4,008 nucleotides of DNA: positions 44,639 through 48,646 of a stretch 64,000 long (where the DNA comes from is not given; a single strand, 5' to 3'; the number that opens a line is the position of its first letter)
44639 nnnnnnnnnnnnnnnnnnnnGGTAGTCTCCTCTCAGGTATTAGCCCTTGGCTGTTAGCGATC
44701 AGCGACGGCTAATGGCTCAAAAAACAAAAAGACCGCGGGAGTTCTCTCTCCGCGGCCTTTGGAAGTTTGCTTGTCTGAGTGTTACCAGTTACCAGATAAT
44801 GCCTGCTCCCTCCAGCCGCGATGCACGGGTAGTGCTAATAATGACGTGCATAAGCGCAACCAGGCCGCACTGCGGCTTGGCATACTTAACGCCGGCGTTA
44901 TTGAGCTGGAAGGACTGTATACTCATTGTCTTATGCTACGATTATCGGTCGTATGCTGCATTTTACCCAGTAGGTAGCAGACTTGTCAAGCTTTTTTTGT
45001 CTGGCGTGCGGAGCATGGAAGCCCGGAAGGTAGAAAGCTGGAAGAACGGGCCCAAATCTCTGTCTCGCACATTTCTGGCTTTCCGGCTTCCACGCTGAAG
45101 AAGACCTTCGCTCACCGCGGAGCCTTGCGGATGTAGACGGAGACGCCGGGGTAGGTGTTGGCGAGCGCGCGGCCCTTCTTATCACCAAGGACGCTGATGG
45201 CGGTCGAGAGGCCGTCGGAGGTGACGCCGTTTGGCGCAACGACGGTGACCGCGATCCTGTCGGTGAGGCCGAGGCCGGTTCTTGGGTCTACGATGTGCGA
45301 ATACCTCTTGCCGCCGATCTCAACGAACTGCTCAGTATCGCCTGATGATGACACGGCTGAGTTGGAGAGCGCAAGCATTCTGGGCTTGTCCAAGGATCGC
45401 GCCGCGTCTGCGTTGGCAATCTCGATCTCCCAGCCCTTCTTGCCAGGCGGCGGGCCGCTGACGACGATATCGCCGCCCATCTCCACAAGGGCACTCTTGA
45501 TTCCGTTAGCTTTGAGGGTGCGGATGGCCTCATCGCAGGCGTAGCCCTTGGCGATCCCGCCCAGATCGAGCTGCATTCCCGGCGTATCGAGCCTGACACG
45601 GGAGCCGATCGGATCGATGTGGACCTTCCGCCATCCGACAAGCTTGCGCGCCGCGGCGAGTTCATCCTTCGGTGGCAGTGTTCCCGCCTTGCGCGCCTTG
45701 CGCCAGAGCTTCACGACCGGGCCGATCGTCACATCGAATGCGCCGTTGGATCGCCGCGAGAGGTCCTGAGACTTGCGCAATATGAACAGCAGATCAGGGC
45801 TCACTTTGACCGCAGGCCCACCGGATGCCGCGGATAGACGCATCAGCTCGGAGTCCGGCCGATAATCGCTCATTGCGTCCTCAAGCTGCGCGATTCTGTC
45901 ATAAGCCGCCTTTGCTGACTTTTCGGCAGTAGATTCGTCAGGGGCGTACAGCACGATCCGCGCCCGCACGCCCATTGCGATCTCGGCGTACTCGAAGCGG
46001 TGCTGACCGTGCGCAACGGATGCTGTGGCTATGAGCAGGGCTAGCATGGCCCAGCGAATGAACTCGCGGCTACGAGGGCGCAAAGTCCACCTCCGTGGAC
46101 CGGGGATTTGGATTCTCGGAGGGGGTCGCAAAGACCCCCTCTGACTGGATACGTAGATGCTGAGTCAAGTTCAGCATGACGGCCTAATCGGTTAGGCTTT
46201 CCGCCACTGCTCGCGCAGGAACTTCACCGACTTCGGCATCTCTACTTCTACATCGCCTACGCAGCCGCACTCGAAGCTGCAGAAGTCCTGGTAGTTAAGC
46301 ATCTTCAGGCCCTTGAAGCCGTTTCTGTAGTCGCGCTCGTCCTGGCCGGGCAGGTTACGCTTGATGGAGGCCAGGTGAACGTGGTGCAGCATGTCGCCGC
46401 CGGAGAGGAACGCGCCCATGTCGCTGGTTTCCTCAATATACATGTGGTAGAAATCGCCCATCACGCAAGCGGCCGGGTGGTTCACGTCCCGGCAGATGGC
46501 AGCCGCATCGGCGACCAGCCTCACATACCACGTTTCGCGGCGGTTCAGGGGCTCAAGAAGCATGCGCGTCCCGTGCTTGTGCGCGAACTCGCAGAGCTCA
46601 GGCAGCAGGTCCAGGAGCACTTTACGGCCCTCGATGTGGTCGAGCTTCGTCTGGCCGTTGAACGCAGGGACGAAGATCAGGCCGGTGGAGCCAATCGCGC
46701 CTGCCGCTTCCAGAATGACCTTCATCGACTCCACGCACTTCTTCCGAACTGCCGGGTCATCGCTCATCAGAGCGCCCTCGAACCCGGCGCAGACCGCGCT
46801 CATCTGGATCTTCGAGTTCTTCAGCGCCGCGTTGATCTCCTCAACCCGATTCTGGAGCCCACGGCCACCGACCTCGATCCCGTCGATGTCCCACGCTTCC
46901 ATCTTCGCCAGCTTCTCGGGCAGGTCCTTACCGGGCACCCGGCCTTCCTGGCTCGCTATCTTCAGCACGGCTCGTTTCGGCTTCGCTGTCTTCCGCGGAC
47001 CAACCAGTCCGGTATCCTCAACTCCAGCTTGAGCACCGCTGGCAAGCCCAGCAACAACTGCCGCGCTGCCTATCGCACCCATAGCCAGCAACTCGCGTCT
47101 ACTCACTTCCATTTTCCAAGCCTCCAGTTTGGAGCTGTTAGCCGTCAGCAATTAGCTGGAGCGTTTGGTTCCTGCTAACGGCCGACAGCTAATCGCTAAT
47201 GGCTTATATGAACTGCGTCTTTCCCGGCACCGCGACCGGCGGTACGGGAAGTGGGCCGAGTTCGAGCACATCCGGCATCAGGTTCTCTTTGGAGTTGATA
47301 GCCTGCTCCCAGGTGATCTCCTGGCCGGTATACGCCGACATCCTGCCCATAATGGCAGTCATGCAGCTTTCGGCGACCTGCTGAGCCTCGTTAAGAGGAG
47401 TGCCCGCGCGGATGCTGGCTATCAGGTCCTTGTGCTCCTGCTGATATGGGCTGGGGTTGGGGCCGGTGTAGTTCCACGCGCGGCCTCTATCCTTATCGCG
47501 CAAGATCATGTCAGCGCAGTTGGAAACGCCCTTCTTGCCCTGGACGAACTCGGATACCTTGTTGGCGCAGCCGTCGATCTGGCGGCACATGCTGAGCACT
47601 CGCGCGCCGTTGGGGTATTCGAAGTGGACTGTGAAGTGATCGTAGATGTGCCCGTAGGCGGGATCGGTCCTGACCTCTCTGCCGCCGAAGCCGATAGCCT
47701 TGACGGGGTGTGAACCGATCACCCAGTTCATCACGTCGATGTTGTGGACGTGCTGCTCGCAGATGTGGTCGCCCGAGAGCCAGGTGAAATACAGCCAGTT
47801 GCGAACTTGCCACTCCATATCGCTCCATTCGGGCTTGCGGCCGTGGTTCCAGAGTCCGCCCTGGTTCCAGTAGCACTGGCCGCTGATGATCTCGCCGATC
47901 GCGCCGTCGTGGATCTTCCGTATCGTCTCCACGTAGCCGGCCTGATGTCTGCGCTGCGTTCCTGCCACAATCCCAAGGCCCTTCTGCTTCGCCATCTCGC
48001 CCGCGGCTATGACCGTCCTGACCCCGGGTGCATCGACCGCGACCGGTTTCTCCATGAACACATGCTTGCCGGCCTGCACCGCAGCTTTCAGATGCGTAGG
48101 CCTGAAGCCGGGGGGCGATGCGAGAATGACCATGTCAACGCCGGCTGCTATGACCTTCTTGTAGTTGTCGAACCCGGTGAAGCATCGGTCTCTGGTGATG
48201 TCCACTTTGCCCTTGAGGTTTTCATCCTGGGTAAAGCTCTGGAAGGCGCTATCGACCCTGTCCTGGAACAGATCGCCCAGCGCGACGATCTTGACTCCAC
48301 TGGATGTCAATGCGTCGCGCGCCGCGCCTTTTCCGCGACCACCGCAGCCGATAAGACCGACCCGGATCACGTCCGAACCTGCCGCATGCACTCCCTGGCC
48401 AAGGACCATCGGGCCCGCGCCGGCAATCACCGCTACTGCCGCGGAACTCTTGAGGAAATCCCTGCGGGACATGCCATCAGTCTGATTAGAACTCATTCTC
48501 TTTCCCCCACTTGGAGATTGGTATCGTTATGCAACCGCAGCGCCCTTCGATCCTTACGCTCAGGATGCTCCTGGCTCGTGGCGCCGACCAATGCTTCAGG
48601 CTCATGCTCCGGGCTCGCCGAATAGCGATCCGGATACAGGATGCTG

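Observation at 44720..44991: Candidate unannotated ~230-nt sRNA in a 450-bp low-GC gap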

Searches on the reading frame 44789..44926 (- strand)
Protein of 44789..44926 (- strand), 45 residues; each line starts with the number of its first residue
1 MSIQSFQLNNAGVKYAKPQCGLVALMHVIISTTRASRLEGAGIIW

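Call 10: search_protein_families(library=pfam, proteins=[window:44789-44926:-], max_evalue=0.01)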
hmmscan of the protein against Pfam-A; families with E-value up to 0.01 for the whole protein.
window:44789-44926:- (45 aa): 0 families

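Call 15: find_homologous_proteins(query=window:44792-44926:-, max_evalue=10)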
Query seq(45 aa) (45 aa): 1 proteins with E <= 10 among 1 candidates.
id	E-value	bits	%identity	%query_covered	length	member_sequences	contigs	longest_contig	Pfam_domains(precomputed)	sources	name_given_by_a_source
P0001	1.5e-21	91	100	100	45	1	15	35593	-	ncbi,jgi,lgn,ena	-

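Call 16: find_encoding_contigs(protein=P0001, flank=5000, max_places=10)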
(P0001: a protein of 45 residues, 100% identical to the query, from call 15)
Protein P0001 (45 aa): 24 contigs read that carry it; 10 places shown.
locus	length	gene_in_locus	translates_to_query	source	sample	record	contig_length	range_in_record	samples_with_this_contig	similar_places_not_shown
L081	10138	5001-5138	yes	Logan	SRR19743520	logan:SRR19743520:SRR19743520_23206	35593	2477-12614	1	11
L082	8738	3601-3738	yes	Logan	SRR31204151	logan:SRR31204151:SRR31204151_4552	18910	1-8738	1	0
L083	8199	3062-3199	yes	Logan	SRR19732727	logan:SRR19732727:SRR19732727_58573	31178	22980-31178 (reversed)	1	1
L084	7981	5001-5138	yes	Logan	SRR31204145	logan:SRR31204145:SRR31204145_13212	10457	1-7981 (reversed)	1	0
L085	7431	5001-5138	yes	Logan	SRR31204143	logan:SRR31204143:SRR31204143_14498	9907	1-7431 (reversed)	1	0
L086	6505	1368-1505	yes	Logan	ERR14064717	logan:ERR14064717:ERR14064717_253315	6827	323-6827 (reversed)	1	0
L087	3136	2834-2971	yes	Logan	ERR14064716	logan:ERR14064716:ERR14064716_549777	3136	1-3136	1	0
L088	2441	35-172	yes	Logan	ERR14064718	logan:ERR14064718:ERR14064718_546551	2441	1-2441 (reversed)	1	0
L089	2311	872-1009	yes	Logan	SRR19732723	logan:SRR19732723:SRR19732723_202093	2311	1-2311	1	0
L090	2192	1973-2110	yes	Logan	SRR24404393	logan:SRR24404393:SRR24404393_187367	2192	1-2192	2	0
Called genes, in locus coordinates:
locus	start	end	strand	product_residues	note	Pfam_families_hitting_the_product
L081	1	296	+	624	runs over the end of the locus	PF08544:GHMP_kinases_C (weak)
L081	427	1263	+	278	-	PF03781:FGE-sulfatase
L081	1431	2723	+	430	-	PF10518:TAT_signal (faint), PF01408:GFO_IDH_MocA, PF22725:GFO_IDH_MocA_C3, PF02894:GFO_IDH_MocA_C (faint)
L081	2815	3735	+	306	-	PF01261:AP_endonuc_2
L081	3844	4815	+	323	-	PF02424:ApbE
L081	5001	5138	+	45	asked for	-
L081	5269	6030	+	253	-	PF02353:CMAS, PF03848:TehB, PF13489:Methyltransf_23, PF01209:Ubie_methyltran, PF13847:Methyltransf_31, PF08241:Methyltransf_11, PF08242:Methyltransf_12, PF13649:Methyltransf_25, +2 more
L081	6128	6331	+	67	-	-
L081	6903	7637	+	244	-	PF00756:Esterase, PF10503:Esterase_PHB (faint), PF01738:DLH, PF02230:Abhydrolase_2, PF00326:Peptidase_S9 (faint)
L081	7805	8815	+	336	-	PF01408:GFO_IDH_MocA, PF22725:GFO_IDH_MocA_C3, PF02894:GFO_IDH_MocA_C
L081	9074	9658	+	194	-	PF13560:HTH_31 (weak), PF01381:HTH_3, PF12844:HTH_19, PF07883:Cupin_2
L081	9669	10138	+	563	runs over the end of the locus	PF00501:AMP-binding, PF13193:AMP-binding_C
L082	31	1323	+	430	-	PF10518:TAT_signal (faint), PF01408:GFO_IDH_MocA, PF22725:GFO_IDH_MocA_C3, PF02894:GFO_IDH_MocA_C (faint)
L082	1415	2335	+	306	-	PF01261:AP_endonuc_2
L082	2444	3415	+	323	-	PF02424:ApbE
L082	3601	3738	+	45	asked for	-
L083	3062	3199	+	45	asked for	-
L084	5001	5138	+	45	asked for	-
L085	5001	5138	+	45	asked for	-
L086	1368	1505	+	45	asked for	-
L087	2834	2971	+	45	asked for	-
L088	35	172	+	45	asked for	-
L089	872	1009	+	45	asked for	-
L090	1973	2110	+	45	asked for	-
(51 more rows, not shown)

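Call 56: find_homologous_proteins(query=A2, max_evalue=10)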
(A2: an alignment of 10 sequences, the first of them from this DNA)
Query A2 (10 sequences) (45 aa, profile of the alignment): 12 proteins with E <= 10 among 36 candidates.
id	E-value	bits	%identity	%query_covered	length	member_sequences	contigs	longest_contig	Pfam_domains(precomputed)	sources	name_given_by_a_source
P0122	1.2e-21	94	56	98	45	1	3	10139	-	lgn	-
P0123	1.5e-20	91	56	98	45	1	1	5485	-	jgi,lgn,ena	-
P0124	2.6e-20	90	56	98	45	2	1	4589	-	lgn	-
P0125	5.0e-20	89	47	98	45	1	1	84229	-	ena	-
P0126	1.4e-17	81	53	87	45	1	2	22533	-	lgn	-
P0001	4.5e-17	79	100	100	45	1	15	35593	-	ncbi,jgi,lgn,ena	-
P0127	1.2e-16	78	41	98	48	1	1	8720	-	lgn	-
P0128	2.5e-16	77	26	98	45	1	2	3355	-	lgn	-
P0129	9.4e-16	75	50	98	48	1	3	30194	-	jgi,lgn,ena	-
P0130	2.8e-14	70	47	82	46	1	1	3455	-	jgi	-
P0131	1.4e-12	65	43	87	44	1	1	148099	-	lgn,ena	-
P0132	4.6e-11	60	34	91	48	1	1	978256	-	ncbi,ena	-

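Call 58: find_encoding_contigs(protein=P0132, flank=3000, max_places=5)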
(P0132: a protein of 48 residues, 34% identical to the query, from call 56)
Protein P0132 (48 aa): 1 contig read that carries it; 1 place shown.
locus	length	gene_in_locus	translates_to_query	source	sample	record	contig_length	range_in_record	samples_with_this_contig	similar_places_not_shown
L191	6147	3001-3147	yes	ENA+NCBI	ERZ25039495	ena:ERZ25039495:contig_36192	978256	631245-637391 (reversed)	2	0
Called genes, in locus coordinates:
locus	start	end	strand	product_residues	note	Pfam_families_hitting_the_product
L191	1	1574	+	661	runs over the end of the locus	PF06452:CBM9_1, PF19313:DUF5916 (weak)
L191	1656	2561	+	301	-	-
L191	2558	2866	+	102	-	PF18164:GNAT_C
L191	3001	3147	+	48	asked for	-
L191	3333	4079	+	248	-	PF02353:CMAS, PF03848:TehB, PF01209:Ubie_methyltran, PF05724:TPMT (weak), PF13489:Methyltransf_23, PF13847:Methyltransf_31, PF08241:Methyltransf_11, PF13649:Methyltransf_25, +1 more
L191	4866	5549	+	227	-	-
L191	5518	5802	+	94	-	-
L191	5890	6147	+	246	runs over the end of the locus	PF00756:Esterase (faint), PF02230:Abhydrolase_2, PF01738:DLH, PF00326:Peptidase_S9 (weak), PF20434:BD-FAE (faint), PF12146:Hydrolase_4 (faint)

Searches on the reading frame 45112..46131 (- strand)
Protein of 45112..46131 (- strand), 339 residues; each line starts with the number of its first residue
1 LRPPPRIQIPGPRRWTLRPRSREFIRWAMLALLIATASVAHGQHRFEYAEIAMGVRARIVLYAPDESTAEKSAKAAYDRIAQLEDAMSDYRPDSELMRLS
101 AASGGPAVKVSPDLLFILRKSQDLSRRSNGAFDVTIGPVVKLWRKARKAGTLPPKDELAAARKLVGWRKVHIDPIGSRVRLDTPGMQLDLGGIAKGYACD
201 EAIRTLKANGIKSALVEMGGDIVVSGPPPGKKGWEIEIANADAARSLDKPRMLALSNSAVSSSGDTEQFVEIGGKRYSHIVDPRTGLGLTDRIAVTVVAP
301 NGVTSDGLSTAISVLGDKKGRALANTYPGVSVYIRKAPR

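Call 10: search_protein_families(library=pfam, proteins=[window:45112-46131:-], max_evalue=0.01)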
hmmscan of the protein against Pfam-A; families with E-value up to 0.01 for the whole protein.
window:45112-46131:- (339 aa): 1 family
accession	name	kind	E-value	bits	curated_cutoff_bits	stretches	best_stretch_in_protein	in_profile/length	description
PF02424.20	ApbE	-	6.3e-83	278.8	25.6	1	53-333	1-265/266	ApbE family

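Call 11: find_related_loci(query=window:45112-46131:-, collection=genome_contigs, flank=4000)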
Query window:45112-46131:- (339 aa) in genome_contigs; peptide patterns used: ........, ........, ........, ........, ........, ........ (x = any residue, [..] = any of these).
558 stretches matched a pattern; 311 encode a relative of the query (tblastn E <= 1e-3); the best 80 are kept; 80 distinct loci.
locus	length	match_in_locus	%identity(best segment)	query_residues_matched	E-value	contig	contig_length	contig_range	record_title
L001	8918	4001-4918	66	27-334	5e-134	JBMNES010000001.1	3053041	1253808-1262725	MAG: Armatimonadota bacterium isolate SBF912LR0HQ0044 contig_28947, whole genome shotgun sequence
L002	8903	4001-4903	67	24-335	8e-130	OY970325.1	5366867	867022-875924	MAG: uncultured Armatimonadetes bacterium isolate MFD05942.bin.1.84 genome assembly, chromosome: 1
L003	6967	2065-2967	67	25-337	3e-128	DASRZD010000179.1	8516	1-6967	MAG TPA_asm: Armatimonadota bacterium isolate SMAG_U14142 k141_767997, whole genome shotgun sequence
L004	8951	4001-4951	65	45-337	6e-125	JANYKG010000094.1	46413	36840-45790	MAG: Armatimonadetes bacterium isolate GL140_5_metabinner_15 GL140_5_k141_622791, whole genome shotgun sequence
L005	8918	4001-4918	62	29-337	1e-122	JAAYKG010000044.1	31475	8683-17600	MAG: Armatimonadota bacterium isolate AS10tlH2TH_387 39846_AS10, whole genome shotgun sequence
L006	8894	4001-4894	64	35-334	2e-122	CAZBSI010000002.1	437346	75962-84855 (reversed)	MAG TPA_asm: uncultured bacterium isolate SRP216815_co1_264 genome assembly, contig: NODE_12_length_437346_cov_73.589006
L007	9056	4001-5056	55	1-337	6e-115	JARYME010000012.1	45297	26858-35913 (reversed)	MAG: Armatimonadota bacterium isolate A05DMB-I-24 NODE_12_length_45297_cov_3.872733, whole genome shotgun sequence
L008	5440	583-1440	60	46-335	3e-112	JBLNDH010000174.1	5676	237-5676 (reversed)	MAG: Bacillota bacterium isolate MAG104 PRJNA950955_bin13_renamed_173, whole genome shotgun sequence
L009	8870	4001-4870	58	44-337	3e-108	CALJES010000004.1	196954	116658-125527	MAG: uncultured bacterium isolate S1_Bin_METABAT__45_1 genome assembly, contig: c_000002245723, whole genome shotgun seq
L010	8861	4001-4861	61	46-335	1e-106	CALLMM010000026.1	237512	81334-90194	MAG: uncultured Chthonomonadales bacterium isolate N1_Bin_MAXBIN__064_1 genome assembly, contig: c_000002094538, whole g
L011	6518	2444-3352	55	31-335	2e-105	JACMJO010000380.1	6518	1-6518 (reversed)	MAG: Fimbriimonadaceae bacterium isolate ES-bin-173 ES-bin-173-contig-k141_9358231, whole genome shotgun sequence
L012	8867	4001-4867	61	45-338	2e-104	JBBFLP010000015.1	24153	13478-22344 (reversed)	MAG: Armatimonadota bacterium isolate Uz-U4-28 NODE_1699_length_24153_cov_8.406258, whole genome shotgun sequence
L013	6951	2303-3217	52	26-335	4e-104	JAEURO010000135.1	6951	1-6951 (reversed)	MAG: Chthonomonadaceae bacterium isolate new MAG-279 NODE_135_length_6951_cov_3.443119, whole genome shotgun sequence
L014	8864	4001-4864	55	45-335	3e-102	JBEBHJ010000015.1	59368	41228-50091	MAG: Fimbriimonadaceae bacterium isolate ATF_19 NODE_120_length_59368_cov_4.057366, whole genome shotgun sequence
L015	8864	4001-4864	54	45-335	2e-101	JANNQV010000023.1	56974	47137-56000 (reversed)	MAG: Armatimonadota bacterium isolate SOY_31_metabat_409 SOY_31_k141_1669506, whole genome shotgun sequence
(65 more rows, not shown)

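Call 18: find_related_loci(query=window:45112-46131:-, collection=metagenome_contigs, flank=3000)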
Query window:45112-46131:- (339 aa) in metagenome_contigs; peptide patterns used: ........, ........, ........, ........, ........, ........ (x = any residue, [..] = any of these).
600 stretches matched a pattern (row limit reached: there are more); 149 encode a relative of the query (tblastn E <= 1e-3); the best 80 are kept; 80 distinct loci.
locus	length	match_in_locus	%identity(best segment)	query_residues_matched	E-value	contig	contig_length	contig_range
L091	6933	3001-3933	76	37-339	3e-150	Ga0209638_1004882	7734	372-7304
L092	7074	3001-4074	66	10-336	1e-146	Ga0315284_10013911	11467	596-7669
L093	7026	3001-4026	68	10-335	3e-146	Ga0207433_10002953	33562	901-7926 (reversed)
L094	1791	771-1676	73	31-337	1e-148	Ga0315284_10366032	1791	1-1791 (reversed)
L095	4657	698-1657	66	34-337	2e-135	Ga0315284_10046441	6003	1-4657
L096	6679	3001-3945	66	22-334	2e-133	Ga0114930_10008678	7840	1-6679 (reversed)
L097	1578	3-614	100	136-339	1e-141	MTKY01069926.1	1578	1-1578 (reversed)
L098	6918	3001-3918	62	29-337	6e-123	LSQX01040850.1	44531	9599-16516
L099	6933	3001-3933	58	24-336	2e-120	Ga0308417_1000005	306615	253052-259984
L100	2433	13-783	69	45-305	5e-120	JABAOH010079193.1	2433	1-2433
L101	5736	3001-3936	60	45-336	6e-114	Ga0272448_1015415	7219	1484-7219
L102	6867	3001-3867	60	45-338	2e-104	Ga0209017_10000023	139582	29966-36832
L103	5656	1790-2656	61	45-338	2e-104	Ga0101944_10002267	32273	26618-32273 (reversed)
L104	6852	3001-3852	55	45-337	1e-102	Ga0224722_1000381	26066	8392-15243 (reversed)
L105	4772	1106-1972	54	45-338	3e-102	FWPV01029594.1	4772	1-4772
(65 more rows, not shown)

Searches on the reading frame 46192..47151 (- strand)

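Call 10: search_protein_families(library=pfam, proteins=[window:46192-47151:-], max_evalue=0.01)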
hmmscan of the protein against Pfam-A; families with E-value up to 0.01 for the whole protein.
window:46192-47151:- (319 aa): 1 family
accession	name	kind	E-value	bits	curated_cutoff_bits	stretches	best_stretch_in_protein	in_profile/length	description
PF01261.30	AP_endonuc_2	-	3.9e-30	105.8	31.1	1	83-314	3-248/249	Xylose isomerase-like TIM barrel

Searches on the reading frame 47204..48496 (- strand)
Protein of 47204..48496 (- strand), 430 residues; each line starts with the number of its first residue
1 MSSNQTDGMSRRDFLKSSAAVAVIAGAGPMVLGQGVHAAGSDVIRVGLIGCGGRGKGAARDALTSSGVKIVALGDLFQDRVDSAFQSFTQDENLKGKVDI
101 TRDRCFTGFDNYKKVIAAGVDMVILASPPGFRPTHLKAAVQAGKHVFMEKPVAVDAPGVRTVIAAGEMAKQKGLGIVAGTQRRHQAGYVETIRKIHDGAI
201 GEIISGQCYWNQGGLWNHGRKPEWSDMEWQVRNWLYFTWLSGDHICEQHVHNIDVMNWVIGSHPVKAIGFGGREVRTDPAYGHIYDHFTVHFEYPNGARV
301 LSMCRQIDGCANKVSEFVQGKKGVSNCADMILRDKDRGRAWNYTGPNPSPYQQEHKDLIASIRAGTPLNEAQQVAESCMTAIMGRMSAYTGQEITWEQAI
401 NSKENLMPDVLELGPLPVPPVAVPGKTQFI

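Call 10: search_protein_families(library=pfam, proteins=[window:47204-48496:-], max_evalue=0.01)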
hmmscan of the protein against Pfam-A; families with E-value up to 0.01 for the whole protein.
window:47204-48496:- (430 aa): 4 families
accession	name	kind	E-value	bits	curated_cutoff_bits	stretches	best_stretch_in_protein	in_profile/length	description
PF01408.29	GFO_IDH_MocA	-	4.3e-12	47.2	24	1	44-165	1-108/120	Oxidoreductase family, NAD-binding Rossmann fold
PF22725.1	GFO_IDH_MocA_C3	-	3.9e-09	37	27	1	193-307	6-105/124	GFO/IDH/MocA C-terminal domain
PF10518.14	TAT_signal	-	1.8e-05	24.9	22.7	1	9-27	2-20/21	TAT (twin-arginine translocation) pathway signal sequence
PF02894.22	GFO_IDH_MocA_C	-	2.1e-05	24.8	22.9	1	194-325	3-127/218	Oxidoreductase family, C-terminal alpha/beta domain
